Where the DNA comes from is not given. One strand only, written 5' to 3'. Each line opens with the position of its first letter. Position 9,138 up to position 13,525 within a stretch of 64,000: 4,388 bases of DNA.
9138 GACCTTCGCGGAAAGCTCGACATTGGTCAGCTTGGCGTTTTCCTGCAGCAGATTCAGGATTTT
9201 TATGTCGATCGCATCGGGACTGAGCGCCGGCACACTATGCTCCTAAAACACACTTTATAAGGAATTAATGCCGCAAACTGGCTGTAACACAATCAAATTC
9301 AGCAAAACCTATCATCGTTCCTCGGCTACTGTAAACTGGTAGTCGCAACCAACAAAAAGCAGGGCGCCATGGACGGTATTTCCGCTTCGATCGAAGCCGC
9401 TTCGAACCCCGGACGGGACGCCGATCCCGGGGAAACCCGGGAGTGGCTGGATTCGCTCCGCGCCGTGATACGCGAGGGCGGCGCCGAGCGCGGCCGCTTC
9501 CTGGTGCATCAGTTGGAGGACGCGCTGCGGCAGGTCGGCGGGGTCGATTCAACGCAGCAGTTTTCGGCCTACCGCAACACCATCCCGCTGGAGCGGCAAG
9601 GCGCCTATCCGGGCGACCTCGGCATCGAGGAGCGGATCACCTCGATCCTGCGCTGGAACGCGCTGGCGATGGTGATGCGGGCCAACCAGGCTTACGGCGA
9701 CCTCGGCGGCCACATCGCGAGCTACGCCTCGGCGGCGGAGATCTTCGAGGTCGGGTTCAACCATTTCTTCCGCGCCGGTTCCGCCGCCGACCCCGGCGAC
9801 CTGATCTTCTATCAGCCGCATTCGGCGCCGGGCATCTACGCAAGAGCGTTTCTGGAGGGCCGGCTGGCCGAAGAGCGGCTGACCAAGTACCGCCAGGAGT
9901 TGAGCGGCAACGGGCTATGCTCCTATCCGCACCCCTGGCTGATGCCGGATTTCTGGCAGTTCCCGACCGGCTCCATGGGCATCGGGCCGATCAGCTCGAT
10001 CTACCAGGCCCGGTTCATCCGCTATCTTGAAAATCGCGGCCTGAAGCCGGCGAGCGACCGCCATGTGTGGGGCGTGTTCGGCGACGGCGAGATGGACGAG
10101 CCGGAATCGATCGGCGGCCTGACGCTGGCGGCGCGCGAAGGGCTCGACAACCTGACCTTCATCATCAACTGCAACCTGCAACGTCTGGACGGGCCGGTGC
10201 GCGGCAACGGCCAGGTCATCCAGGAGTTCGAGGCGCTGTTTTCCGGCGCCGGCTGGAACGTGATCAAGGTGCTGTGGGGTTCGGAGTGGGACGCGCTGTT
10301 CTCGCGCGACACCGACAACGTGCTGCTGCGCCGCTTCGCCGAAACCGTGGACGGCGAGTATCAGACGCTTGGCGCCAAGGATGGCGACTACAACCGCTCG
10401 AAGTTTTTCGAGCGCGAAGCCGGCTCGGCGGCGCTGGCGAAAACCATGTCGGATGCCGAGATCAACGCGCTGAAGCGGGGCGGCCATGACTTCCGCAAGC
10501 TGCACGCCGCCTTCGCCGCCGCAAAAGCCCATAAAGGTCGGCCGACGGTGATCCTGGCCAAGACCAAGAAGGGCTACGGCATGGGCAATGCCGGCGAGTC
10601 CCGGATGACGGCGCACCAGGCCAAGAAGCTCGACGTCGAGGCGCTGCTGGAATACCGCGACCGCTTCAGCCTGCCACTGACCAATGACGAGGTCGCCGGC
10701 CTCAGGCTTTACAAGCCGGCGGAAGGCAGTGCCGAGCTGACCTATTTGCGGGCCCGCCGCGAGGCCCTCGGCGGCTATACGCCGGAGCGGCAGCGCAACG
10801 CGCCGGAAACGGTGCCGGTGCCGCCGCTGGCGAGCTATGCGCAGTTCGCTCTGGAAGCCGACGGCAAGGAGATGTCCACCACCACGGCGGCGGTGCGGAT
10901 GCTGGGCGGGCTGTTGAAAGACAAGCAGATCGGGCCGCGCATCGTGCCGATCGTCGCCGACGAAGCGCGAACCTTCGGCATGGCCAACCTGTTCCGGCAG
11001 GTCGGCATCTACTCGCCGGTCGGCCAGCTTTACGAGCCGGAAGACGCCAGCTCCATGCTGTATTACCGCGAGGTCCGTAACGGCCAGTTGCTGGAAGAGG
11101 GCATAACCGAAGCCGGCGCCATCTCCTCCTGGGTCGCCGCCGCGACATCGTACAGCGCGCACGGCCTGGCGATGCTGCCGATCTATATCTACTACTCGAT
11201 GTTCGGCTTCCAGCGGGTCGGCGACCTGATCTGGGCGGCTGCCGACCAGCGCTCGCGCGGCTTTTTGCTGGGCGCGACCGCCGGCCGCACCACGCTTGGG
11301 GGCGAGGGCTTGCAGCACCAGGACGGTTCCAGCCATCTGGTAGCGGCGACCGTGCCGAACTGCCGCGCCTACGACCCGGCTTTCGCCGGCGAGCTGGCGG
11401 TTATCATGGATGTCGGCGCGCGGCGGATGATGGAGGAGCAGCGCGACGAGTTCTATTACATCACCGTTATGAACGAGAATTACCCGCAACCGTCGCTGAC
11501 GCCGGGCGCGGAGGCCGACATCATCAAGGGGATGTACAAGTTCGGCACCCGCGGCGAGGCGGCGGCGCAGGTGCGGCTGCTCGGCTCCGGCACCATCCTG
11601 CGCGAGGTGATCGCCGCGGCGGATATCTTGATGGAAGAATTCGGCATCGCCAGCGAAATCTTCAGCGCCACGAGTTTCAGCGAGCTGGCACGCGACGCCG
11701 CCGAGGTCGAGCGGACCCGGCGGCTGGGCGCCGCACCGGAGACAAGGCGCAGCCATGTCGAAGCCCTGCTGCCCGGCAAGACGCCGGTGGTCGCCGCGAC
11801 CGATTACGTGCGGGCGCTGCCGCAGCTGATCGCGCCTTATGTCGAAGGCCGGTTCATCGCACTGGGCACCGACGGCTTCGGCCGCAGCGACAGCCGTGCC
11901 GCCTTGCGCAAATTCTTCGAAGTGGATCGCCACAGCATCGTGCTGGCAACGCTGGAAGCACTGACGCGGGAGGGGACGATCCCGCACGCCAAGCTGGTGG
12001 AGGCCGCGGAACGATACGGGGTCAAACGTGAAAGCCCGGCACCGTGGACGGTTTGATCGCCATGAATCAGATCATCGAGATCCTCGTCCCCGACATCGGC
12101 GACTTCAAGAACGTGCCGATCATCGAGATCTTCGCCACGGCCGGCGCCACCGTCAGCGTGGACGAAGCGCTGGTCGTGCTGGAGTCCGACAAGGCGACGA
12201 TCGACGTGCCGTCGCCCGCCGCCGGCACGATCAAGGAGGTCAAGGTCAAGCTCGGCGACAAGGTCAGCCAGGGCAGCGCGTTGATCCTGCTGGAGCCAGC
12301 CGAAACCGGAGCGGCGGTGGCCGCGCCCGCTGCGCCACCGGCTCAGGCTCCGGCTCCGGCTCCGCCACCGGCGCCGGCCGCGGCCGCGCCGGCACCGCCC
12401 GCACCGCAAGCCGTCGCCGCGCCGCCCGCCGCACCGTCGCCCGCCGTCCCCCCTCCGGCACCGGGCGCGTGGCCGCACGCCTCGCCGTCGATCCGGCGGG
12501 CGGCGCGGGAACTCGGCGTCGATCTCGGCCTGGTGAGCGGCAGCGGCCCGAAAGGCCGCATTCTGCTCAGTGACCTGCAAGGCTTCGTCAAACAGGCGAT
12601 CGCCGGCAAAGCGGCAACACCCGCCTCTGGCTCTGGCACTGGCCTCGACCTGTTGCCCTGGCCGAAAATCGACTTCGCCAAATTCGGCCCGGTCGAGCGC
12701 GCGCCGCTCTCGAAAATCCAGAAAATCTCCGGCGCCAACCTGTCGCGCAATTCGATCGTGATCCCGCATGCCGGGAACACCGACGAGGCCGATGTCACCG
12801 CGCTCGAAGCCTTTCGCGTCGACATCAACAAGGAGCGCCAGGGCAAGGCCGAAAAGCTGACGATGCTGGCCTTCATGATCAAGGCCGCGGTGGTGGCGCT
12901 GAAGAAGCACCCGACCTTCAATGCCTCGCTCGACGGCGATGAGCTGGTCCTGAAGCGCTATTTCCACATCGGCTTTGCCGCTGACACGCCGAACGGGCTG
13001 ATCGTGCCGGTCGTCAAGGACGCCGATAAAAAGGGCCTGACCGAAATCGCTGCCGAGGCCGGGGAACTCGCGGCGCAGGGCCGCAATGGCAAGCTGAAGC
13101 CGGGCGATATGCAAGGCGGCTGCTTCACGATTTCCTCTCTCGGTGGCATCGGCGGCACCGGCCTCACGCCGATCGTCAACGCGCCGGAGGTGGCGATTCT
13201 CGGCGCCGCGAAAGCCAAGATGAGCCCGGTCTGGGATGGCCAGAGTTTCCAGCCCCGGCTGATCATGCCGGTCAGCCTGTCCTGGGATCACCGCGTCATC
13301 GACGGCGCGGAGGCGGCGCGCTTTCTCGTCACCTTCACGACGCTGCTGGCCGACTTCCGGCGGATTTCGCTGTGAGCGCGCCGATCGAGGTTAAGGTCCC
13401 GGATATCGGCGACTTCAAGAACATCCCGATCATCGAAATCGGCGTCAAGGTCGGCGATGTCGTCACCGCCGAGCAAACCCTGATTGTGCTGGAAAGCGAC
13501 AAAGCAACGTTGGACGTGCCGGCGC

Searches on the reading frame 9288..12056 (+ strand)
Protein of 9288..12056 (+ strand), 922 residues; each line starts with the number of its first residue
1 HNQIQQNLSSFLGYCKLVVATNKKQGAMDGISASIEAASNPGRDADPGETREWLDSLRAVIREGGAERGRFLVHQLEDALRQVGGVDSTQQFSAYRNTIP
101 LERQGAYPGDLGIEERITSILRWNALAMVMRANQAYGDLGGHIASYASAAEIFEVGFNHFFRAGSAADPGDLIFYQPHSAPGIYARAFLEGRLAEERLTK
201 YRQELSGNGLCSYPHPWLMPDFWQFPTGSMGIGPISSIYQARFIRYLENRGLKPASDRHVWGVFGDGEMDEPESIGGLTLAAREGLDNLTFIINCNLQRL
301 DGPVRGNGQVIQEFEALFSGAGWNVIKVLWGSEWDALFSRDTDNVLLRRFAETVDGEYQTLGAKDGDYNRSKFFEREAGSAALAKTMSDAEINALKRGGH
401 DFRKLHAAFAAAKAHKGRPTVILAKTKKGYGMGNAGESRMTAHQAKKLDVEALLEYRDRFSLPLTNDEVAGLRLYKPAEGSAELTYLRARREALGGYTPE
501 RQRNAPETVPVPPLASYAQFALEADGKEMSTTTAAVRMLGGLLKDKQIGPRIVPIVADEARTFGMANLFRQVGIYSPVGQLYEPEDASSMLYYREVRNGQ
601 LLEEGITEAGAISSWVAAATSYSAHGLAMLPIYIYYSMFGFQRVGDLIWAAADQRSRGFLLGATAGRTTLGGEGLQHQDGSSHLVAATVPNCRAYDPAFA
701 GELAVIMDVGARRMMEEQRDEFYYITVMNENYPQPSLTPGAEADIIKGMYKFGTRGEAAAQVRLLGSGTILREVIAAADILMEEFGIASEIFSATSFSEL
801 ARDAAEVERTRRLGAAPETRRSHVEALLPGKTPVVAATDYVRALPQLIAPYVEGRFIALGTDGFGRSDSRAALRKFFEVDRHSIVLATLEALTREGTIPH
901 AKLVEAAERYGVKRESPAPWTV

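Call 6: search_protein_families(library=pfam, proteins=[window:9288-12056:+])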
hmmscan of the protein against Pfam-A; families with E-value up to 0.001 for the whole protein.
window:9288-12056:+ (922 aa): 3 families
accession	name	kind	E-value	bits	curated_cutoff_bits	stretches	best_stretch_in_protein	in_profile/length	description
PF17831.6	PDH_E1_M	-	1.3e-96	322.8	23.2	1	521-735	15-229/229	Pyruvate dehydrogenase E1 component middle domain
PF22613.1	Transketolase_C_1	-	5e-18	65.8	27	1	748-880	1-113/113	Transketolase-like TK C-terminal domain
PF00456.26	Transketolase_N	-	1.6e-11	44.2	22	1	164-332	50-217/334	Transketolase, thiamine diphosphate binding domain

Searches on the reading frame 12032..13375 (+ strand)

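Call 6: search_protein_families(library=pfam, proteins=[window:12032-13375:+])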
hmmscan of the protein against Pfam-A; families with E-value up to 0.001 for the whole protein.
window:12032-13375:+ (447 aa): 4 families
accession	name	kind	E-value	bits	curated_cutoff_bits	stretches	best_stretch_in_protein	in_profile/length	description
PF00198.28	2-oxoacid_dh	-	2e-78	263.5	23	1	221-445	4-230/232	2-oxoacid dehydrogenases acyltransferase (catalytic domain)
PF00364.28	Biotin_lipoyl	-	1.2e-17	63.9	22.1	1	16-86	2-72/73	Biotin-requiring enzyme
PF02817.22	E3_binding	-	1.2e-13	51.4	23.7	1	148-183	1-36/36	e3 binding domain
PF01597.25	GCV_H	-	0.00032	21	22.2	1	36-77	40-81/122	Glycine cleavage H-protein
